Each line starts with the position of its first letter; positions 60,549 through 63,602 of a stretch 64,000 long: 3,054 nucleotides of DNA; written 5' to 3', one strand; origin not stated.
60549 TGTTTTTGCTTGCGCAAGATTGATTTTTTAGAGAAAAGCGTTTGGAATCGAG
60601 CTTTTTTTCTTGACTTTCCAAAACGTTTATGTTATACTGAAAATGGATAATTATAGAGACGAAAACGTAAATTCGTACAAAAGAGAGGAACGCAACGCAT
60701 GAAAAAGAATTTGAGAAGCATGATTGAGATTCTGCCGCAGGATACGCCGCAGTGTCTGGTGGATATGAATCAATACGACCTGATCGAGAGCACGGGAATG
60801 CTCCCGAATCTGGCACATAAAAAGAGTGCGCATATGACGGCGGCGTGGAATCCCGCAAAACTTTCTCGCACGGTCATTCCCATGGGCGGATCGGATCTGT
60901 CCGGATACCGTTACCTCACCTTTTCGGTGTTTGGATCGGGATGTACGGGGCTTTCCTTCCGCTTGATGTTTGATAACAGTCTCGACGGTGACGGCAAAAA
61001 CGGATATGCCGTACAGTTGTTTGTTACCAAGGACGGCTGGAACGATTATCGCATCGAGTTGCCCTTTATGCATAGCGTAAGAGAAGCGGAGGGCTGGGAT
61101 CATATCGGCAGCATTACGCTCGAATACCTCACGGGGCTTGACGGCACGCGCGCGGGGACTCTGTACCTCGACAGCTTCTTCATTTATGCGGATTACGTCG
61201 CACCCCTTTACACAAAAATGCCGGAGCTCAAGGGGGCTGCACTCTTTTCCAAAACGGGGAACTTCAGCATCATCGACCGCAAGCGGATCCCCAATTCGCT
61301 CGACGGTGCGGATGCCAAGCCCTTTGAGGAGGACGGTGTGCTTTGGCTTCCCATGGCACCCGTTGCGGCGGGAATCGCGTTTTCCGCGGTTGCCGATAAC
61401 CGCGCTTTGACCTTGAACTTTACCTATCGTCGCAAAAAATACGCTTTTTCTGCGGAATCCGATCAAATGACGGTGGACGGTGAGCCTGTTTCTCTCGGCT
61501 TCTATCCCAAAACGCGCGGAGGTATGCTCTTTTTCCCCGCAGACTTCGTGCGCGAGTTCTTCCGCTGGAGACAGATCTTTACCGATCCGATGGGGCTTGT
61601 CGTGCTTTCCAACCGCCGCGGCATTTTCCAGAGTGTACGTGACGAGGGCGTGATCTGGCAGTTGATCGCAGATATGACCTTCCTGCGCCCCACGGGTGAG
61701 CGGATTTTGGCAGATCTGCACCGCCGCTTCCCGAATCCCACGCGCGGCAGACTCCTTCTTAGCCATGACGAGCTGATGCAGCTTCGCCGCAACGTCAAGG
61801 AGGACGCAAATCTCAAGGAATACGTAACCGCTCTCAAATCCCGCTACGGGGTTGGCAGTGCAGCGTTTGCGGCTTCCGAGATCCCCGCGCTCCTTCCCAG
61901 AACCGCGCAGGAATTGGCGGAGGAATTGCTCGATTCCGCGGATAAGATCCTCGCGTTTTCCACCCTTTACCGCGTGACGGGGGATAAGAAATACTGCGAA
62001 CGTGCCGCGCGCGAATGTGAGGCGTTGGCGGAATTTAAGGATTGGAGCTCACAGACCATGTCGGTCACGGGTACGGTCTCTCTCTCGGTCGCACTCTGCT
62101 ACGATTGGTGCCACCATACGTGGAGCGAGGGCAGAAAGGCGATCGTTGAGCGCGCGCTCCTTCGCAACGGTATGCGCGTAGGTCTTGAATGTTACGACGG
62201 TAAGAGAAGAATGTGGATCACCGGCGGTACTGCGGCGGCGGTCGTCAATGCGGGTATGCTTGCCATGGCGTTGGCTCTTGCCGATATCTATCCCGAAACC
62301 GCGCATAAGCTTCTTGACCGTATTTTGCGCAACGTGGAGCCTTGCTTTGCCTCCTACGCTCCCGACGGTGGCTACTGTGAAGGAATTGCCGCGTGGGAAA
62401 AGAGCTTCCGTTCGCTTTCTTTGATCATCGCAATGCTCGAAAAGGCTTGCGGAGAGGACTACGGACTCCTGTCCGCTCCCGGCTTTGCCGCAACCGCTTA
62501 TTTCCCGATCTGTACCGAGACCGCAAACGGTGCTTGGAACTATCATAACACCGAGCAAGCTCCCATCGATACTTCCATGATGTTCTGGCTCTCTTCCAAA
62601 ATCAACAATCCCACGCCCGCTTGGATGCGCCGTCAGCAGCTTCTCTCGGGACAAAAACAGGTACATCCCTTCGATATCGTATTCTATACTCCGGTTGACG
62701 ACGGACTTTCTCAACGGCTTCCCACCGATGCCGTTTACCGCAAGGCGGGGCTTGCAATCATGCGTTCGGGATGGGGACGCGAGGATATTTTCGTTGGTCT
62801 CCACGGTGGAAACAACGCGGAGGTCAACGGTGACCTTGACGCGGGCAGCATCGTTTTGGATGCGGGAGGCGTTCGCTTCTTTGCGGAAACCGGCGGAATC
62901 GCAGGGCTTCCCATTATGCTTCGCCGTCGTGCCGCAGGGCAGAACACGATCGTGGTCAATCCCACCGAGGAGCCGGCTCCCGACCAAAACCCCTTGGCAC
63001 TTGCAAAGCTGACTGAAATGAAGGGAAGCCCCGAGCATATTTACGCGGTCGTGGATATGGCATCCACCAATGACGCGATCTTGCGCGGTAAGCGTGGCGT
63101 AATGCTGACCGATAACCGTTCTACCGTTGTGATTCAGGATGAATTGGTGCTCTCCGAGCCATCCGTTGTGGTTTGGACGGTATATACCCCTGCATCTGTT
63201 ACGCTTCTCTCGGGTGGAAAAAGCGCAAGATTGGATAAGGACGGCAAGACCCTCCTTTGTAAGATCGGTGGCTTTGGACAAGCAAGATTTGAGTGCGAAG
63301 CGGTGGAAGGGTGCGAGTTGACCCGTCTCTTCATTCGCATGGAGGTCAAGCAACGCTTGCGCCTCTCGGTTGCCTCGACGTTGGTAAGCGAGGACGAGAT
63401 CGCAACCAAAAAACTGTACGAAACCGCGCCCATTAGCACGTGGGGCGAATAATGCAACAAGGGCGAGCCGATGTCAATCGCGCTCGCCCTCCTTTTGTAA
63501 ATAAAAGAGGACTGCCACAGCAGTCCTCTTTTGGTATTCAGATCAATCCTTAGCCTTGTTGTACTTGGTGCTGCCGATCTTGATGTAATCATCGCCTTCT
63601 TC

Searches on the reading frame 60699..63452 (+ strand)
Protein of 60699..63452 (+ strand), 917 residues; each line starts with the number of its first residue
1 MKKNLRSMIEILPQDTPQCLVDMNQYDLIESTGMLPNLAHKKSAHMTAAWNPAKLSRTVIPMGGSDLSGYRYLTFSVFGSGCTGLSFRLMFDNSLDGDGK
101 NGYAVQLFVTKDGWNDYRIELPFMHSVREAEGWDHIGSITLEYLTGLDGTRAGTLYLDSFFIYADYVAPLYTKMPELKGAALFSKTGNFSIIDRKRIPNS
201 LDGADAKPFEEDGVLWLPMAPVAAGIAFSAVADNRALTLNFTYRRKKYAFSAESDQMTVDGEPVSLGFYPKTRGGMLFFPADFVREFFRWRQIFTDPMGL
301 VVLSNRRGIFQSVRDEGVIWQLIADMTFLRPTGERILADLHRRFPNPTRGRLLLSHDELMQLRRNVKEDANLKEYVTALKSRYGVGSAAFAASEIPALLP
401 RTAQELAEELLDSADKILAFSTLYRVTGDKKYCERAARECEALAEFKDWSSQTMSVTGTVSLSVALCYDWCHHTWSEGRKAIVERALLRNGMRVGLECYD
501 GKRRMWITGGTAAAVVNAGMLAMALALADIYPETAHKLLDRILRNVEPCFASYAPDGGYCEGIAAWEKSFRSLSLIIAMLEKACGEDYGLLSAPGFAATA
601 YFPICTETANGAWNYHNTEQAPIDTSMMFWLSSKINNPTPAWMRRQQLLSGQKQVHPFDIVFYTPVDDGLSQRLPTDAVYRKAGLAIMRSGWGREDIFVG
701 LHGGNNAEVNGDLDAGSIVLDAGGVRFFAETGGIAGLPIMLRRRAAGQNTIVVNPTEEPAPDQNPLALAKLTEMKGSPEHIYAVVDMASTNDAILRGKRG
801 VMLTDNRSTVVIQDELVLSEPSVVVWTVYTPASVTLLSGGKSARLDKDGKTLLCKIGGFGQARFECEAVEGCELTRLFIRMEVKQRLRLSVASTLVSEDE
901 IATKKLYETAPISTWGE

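Call 3: search_protein_families(library=pfam, proteins=[window:60699-63452:+])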
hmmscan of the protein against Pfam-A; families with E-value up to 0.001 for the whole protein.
window:60699-63452:+ (917 aa): 2 families
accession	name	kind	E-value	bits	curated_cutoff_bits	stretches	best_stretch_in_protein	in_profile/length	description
PF07833.16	Cu_amine_oxidN1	-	5.9e-06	26.6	24.2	1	204-289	9-94/108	Copper amine oxidase N-terminal domain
PF07940.18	Hepar_II_III_C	-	0.00012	22.1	24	1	676-869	5-197/237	Heparinase II/III-like, C-terminal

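Call 4: search_protein_families(library=ncbifam, proteins=[window:60699-63452:+])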
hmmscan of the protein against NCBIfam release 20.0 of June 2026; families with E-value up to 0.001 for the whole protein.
window:60699-63452:+ (917 aa): 1 family
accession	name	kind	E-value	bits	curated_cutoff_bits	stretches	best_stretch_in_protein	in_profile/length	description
NF045571.1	HepHepsulflyase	equivalog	2.4e-05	22.4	600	1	424-551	116-244/774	heparin/heparin-sulfate lyase HepB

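Call 35: search_solved_structures(query=window:60699-63452:+, max_evalue=0.01)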
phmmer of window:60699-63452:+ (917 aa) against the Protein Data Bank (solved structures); distinct sequences matched with E-value up to 0.01: 3.
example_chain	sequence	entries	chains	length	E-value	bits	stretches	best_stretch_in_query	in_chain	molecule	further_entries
8khv_A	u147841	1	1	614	1.9e-49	171.8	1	358-864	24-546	Heparinase II/III-like protein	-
8khw_A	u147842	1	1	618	3.4e-39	137.9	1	401-864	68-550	DUF4962 domain-containing protein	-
9o3q_A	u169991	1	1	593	7.8e-25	90.4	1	419-749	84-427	PL35 chondroitinase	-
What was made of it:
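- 60699..63452 (+): PL35-like polysaccharide lyase, 917 aa, with its own promoter-like site (60610-60638). A neighbour, not part of the conserved module. 8khv 172 bits and 9o3q PL35 chondroitinase (call 35).
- Checked: The 917-aa protein is specifically PL35-like (call 35).
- A PL35-like lyase lies directly beyond the AraC gene (call 35).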
